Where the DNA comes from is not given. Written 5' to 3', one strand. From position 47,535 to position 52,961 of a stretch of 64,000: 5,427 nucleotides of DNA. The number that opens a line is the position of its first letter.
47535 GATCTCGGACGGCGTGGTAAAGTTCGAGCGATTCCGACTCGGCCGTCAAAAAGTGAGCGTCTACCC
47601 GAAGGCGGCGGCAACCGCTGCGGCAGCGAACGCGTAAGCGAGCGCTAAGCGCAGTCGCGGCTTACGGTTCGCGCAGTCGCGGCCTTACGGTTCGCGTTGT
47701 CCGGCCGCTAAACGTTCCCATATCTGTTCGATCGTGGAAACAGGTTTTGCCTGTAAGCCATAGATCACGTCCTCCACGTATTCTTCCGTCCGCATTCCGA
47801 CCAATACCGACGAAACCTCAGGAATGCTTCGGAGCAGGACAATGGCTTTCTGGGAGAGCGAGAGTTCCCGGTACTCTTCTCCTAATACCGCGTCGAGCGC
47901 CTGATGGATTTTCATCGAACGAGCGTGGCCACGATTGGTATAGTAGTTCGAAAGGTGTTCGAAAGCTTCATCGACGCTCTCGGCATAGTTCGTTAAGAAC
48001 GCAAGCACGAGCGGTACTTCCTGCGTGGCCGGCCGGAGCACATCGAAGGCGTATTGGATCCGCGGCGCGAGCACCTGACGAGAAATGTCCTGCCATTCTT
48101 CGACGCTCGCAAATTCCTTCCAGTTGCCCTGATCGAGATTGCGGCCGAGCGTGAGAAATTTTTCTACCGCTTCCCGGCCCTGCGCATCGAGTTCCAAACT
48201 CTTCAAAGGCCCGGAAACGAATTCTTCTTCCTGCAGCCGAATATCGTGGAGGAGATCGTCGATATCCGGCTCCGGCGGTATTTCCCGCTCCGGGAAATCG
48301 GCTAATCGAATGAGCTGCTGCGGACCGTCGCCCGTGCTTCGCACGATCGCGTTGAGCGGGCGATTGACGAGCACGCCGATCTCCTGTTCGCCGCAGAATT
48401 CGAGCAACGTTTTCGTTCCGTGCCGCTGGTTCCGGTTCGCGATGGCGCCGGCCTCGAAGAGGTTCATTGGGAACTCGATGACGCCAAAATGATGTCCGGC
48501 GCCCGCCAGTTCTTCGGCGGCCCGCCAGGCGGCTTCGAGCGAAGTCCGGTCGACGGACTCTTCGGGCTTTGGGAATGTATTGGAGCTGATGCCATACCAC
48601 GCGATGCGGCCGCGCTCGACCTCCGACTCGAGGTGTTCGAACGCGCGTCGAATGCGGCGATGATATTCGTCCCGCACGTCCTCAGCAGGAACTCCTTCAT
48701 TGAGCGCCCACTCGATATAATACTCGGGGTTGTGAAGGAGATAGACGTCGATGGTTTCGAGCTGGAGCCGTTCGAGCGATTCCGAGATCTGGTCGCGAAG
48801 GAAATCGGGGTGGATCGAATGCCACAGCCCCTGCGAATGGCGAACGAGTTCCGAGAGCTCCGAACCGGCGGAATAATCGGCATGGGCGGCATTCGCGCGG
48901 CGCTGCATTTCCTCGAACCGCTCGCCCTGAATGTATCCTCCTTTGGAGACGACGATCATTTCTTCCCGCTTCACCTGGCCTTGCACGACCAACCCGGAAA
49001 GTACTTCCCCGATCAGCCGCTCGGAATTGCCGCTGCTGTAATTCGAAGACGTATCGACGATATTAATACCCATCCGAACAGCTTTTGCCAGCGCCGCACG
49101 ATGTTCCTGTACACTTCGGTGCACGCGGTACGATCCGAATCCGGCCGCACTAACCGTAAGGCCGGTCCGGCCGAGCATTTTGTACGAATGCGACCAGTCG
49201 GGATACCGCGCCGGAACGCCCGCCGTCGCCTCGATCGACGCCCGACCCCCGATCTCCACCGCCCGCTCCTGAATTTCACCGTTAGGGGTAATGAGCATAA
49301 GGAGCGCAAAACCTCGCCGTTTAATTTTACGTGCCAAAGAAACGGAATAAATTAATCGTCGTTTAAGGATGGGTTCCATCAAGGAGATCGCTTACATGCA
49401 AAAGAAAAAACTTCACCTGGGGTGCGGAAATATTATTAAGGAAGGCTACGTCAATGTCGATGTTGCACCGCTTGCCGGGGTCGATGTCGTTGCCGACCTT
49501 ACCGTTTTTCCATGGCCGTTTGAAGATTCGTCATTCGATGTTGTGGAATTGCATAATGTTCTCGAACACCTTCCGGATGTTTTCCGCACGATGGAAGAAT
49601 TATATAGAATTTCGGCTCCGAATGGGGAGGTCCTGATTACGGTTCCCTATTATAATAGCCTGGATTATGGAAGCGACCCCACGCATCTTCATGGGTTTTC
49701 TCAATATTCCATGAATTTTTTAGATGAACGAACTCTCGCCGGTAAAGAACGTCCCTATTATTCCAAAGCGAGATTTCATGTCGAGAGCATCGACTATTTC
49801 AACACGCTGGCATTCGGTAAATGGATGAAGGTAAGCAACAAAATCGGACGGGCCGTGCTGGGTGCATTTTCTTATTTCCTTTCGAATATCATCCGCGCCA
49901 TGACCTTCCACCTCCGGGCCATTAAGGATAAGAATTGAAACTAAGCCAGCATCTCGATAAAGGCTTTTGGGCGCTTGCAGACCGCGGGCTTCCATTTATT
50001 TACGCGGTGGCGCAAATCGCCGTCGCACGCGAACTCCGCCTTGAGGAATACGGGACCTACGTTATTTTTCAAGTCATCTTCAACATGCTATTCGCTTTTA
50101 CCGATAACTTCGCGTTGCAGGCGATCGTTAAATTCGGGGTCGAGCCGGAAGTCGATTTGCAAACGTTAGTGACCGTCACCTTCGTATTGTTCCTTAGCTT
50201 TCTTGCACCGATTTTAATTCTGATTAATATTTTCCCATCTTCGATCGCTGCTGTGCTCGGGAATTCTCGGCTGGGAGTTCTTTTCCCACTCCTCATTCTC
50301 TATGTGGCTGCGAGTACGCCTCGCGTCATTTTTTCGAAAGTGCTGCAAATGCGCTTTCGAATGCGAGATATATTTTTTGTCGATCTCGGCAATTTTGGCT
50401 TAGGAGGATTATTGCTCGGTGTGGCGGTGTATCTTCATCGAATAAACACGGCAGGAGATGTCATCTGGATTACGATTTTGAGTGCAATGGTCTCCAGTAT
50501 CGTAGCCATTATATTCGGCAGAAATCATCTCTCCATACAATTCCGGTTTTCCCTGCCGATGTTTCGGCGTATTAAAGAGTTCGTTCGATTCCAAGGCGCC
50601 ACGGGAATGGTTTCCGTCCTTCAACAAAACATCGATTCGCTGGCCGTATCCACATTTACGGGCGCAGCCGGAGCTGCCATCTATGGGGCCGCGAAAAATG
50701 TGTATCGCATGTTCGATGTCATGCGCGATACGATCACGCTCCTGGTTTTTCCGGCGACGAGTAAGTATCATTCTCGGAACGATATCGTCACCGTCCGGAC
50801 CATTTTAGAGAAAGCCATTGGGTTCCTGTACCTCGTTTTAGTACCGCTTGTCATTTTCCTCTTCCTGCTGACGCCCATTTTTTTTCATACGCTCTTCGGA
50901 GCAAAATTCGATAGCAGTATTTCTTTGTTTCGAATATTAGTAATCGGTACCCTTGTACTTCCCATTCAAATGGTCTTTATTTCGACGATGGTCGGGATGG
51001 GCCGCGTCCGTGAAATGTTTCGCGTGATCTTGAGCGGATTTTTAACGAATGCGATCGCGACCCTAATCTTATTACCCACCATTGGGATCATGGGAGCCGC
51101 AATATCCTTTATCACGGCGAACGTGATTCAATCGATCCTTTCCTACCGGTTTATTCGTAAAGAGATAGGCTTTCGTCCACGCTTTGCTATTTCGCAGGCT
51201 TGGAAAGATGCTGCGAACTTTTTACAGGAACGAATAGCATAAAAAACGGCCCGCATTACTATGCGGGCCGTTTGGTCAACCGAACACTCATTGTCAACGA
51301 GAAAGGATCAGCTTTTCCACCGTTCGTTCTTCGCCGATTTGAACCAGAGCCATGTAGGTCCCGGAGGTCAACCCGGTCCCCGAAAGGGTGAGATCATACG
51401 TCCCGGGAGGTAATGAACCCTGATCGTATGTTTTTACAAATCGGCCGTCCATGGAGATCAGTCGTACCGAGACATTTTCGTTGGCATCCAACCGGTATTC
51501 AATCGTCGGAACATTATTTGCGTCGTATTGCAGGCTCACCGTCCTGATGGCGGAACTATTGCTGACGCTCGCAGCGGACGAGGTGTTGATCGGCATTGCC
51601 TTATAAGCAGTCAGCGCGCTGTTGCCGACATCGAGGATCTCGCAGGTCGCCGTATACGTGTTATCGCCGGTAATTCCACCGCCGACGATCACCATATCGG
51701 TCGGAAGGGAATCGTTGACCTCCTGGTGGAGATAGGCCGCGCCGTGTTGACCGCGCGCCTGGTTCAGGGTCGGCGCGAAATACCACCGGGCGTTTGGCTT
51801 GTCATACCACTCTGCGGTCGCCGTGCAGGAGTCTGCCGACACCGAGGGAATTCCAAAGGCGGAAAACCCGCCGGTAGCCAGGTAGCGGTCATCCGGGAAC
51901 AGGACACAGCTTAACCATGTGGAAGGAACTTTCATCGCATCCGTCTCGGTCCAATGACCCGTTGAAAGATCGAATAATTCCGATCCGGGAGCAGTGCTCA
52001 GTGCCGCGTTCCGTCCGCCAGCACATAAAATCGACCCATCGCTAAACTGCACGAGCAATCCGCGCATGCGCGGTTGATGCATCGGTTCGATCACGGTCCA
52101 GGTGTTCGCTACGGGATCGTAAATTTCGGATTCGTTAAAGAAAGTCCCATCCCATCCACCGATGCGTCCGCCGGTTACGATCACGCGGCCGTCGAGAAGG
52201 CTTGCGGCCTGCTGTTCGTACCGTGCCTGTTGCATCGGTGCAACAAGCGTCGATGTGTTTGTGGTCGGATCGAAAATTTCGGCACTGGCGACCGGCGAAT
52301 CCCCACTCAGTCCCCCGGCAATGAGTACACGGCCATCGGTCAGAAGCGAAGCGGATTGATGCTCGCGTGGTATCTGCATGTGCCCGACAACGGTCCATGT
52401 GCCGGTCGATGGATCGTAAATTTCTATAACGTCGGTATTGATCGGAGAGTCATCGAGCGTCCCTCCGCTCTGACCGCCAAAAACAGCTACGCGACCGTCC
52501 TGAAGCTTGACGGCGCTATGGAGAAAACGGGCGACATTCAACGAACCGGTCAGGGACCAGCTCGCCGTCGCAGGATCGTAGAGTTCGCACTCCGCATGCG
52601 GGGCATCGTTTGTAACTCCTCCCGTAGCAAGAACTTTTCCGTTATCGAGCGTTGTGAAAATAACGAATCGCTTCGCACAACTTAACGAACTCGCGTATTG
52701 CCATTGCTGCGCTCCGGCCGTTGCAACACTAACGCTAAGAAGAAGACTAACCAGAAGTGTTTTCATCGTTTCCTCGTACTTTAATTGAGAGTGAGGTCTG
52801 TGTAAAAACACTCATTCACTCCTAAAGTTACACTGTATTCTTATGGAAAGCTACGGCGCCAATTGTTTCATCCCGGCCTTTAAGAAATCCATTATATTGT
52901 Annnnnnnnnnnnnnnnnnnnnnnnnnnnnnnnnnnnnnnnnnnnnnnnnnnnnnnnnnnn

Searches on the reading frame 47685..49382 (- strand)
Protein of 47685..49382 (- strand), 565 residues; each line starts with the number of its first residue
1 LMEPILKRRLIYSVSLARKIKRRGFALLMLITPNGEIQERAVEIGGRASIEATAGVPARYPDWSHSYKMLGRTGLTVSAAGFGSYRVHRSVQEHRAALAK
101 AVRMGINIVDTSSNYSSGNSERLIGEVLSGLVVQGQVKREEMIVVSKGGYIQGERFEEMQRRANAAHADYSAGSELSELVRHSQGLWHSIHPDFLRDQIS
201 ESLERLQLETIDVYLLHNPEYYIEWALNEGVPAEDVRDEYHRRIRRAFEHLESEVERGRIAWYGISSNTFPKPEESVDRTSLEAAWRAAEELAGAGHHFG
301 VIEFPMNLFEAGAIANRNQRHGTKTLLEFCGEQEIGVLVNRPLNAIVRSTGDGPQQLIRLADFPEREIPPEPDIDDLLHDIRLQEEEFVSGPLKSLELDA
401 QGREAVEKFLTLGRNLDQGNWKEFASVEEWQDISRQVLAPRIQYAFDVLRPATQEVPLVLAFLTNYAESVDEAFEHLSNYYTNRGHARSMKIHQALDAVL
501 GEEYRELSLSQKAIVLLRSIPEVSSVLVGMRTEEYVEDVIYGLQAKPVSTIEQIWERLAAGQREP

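Call 28: search_protein_families(library=pfam, proteins=[window:47685-49382:-], max_evalue=0.001)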
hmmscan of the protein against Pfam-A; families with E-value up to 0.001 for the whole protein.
window:47685-49382:- (565 aa): 1 family
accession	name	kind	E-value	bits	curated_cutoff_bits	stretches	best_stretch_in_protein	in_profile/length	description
PF00248.27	Aldo_ket_red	-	2.2e-23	83.2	24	1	90-344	17-193/291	Aldo/keto reductase family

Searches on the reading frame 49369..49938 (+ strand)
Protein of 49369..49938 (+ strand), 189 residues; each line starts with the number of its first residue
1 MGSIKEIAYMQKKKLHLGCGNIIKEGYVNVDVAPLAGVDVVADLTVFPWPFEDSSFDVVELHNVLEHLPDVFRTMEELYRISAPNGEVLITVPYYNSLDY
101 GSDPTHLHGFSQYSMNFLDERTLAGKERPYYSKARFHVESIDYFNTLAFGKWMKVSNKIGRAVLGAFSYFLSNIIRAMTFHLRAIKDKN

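Call 28: search_protein_families(library=pfam, proteins=[window:49369-49938:+], max_evalue=0.001)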
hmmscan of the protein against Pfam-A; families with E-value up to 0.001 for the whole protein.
window:49369-49938:+ (189 aa): 5 families
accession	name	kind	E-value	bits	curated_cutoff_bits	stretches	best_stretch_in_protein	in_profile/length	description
PF08241.18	Methyltransf_11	-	7.1e-09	36.6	21.2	1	41-90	48-95/95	Methyltransferase domain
PF13489.12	Methyltransf_23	-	2e-07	31.3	27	1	44-123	67-150/164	Methyltransferase domain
PF08242.18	Methyltransf_12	-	3.9e-05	24.7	30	1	51-87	64-97/98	Methyltransferase domain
PF13847.12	Methyltransf_31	-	0.00011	22.3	27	1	50-94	67-113/145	Methyltransferase domain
PF13649.12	Methyltransf_25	-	0.00052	21.1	27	0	47-86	56-97/97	Methyltransferase domain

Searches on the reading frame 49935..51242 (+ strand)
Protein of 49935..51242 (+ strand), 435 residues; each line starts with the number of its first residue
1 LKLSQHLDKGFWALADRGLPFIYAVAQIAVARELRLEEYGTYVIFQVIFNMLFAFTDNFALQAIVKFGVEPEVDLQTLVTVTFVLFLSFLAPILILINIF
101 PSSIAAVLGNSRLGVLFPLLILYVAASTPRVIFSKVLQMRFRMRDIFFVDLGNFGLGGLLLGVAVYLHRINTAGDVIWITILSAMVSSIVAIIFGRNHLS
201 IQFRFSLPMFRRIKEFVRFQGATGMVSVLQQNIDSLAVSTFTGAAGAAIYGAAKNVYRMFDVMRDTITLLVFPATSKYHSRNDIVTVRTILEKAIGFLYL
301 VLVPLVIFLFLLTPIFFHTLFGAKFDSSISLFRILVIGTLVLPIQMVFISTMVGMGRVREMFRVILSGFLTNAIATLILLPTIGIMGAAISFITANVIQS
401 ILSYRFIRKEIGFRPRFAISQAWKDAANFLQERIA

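Call 28: search_protein_families(library=pfam, proteins=[window:49935-51242:+], max_evalue=0.001)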
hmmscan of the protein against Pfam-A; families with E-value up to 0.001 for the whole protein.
window:49935-51242:+ (435 aa): 3 families
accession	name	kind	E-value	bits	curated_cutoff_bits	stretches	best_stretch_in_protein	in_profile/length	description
PF13440.11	Polysacc_synt_3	-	1.3e-17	64.5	23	1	30-329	2-292/293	Polysaccharide biosynthesis protein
PF01943.22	Polysacc_synt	-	8.5e-14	52.1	28.2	2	16-279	15-274/274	Polysaccharide biosynthesis protein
PF03023.19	MurJ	-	0.00033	19.8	27.4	1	84-415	111-407/451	Lipid II flippase MurJ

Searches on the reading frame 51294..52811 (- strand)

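Call 58: search_protein_families(library=pfam, proteins=[window:51294-52811:-], max_evalue=0.001)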
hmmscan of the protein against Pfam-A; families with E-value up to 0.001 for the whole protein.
window:51294-52811:- (505 aa): 10 families
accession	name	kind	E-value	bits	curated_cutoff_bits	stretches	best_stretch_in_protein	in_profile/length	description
PF01344.31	Kelch_1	-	6.9e-36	121.8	20.1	3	154-194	6-46/46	Kelch motif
PF13964.12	Kelch_6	-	4.3e-35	119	25.3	4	202-248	6-50/50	Kelch motif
PF13418.12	Kelch_4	-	1.2e-30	105.6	21.6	3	94-143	1-45/49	Galactose oxidase, central domain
PF24681.1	Kelch_KLHDC2_KLHL20_DRC7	-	5e-19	68.9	50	1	56-247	7-200/221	KLHDC2/KLHL20/DRC7 Kelch-repeats domain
PF24981.1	Beta-prop_ATRN-LZTR1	-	6.3e-15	55.6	50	2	74-170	181-282/289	Attractin/LZTR1 beta-propeller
PF25210.1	Kelch_FKB95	-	6.4e-15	55.9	70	2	128-212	59-146/268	FKB95, Kelch-repeats domain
PF13415.12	Kelch_3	-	7.6e-15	55.1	22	0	218-249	8-41/48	Galactose oxidase, central domain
PF07646.21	Kelch_2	-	6.6e-12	45.2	21.3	0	201-244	5-47/48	Kelch motif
PF07250.17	Glyoxal_oxid_N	-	1.3e-07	31.6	37.5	0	55-119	75-141/243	Glyoxal oxidase N-terminus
PF24996.1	NANM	-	4.2e-06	26.3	45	0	196-271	52-129/350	N-acetylneuraminate epimerase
